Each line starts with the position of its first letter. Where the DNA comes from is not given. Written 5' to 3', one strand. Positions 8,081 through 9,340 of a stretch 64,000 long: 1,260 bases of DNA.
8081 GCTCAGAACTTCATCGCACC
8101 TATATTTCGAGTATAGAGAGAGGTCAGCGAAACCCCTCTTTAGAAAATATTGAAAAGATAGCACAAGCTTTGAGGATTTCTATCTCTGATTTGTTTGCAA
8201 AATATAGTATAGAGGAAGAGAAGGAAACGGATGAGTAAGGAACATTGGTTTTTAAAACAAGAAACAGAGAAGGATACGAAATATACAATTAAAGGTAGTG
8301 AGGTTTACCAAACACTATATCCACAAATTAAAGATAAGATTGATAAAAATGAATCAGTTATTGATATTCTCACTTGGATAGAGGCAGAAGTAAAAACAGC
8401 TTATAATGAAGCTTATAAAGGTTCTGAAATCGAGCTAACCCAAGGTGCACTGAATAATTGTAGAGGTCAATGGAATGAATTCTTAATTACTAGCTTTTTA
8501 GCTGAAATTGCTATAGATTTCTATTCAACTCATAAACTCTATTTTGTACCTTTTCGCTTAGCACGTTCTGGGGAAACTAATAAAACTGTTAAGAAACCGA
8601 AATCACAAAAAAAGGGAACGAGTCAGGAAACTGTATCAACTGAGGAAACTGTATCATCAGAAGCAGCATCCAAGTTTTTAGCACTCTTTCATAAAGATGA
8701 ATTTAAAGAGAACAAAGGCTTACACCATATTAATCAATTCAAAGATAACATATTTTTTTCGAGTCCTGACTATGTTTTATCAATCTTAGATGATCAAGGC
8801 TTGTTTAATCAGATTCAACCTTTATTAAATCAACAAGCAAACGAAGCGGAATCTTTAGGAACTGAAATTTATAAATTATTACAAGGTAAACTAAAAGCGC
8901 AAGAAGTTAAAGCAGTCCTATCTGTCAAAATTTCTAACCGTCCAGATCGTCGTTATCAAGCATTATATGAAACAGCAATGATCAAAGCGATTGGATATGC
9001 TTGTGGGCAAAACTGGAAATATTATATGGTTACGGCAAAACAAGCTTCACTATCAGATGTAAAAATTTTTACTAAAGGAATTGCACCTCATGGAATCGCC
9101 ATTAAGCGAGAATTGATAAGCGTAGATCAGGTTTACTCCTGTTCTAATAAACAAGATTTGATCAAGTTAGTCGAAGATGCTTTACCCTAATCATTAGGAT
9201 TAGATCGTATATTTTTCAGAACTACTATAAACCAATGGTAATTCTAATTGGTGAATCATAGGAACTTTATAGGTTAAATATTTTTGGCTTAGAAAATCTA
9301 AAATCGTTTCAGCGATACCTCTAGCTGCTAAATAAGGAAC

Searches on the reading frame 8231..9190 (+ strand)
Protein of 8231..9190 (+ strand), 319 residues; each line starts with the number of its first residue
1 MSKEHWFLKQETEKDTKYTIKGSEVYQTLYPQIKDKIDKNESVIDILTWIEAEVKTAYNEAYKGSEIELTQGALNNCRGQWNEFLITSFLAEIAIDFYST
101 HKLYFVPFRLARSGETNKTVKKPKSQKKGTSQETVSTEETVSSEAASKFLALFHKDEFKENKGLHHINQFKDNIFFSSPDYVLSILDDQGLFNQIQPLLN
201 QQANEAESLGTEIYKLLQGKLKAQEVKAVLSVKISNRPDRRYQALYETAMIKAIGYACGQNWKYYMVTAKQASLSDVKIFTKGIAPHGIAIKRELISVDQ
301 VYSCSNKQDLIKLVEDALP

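Call 71: search_protein_families(library=pfam, proteins=[window:8231-9190:+], max_evalue=0.00001)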
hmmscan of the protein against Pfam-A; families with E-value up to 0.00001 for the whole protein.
window:8231-9190:+ (319 aa): 1 family
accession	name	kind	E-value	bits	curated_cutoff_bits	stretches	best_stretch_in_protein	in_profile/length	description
PF07832.17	Bse634I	-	8e-46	157.1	27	1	13-318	8-279/281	Cfr10I/Bse634I restriction endonuclease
